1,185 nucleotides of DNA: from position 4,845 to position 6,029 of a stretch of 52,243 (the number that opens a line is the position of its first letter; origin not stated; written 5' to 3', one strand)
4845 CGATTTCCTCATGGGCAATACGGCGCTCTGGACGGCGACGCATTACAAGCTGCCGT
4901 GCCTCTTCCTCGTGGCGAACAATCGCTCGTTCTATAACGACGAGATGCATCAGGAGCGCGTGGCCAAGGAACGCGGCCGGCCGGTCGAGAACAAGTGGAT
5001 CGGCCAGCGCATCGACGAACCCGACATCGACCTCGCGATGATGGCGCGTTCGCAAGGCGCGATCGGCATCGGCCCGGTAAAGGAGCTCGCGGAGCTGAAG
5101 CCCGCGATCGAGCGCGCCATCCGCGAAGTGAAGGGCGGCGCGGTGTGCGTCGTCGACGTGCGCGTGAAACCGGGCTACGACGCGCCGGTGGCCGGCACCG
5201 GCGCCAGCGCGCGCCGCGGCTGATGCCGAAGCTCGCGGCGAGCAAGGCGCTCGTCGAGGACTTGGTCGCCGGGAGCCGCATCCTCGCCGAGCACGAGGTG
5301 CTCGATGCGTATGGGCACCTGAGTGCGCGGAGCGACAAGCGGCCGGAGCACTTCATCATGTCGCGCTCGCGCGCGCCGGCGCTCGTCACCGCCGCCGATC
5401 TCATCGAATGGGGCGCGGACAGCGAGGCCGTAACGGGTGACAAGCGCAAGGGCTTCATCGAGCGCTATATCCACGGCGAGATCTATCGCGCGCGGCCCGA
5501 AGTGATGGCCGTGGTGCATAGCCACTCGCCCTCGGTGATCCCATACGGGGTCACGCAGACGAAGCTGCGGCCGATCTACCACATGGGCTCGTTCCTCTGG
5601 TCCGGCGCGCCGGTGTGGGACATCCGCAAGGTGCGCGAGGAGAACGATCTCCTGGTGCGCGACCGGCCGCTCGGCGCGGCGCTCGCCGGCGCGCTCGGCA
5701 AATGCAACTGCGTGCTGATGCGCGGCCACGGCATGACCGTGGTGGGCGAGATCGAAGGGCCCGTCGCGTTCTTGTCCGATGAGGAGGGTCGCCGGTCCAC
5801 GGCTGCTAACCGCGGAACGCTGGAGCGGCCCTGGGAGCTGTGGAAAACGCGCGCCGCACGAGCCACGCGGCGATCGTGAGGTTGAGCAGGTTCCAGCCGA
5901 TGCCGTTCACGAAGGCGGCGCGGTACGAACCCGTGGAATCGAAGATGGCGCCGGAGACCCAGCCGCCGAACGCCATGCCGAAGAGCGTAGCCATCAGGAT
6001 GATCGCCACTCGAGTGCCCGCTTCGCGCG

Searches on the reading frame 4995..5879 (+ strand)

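Call 6: search_protein_families(library=ncbifam, proteins=[window:4995-5879:+], max_evalue=0.001)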
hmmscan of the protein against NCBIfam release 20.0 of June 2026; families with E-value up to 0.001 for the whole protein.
window:4995-5879:+ (294 aa): 14 families
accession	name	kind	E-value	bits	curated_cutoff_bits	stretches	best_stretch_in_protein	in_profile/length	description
NF053537.1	DhpthDcsPhtC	equivalog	9.6e-18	64.4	200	1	91-252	5-171/232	3,4-dihydroxyphthalate decarboxylase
NF004855.0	PRK06208.1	subfamily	1.6e-14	53.8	255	1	87-252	44-205/274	class II aldolase/adducin family protein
NF005186.0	PRK06661.1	equivalog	1.1e-13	51.5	339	1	86-252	6-168/235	hypothetical protein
NF005484.0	PRK07090.1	equivalog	1.9e-08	34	261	1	87-252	32-191/260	aldolase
NF006672.0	PRK09220.1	equivalog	4.6e-08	32.7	226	1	84-180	9-104/209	methylthioribulose 1-phosphate dehydratase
TIGR03328.1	salvage_mtnB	equivalog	9.8e-08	31.7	137.05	1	107-180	19-91/194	methylthioribulose 1-phosphate dehydratase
NF005068.0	PRK06486.1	equivalog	5.7e-07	29.1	269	1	88-252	29-190/262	aldolase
NF005451.0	PRK07044.1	subfamily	1.2e-06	27.7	207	1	88-252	24-184/256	aldolase II superfamily protein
NF006413.0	PRK08660.1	equivalog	2.5e-06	27.4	203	1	93-252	10-155/184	aldolase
NF005123.0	PRK06557.1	subfamily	3.2e-06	27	251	1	107-252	34-173/223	L-ribulose-5-phosphate 4-epimerase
NF053831.1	RU1PAldHalo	equivalog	6.7e-06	25.7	300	1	129-251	45-159/208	ribulose-1-phosphate aldolase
NF005689.0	PRK07490.1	equivalog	2.3e-05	23.7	260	1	86-252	14-177/248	hypothetical protein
NF006208.0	PRK08333.1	equivalog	0.00059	19.5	267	0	158-252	74-161/189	aldolase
NF043034.1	OxoTetrPhDc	equivalog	0.00071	19.4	250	0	133-180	52-97/205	3-oxo-tetronate 4-phosphate decarboxylase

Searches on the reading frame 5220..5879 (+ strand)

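Call 57: search_protein_families(library=pfam, proteins=[window:5220-5879:+], max_evalue=0.001)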
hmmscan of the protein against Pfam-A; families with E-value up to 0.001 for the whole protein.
window:5220-5879:+ (219 aa): 1 family
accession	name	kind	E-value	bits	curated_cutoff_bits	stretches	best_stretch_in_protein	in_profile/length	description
PF00596.27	Aldolase_II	-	3.6e-22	79.6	22.2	1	14-177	2-163/183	Class II Aldolase and Adducin N-terminal domain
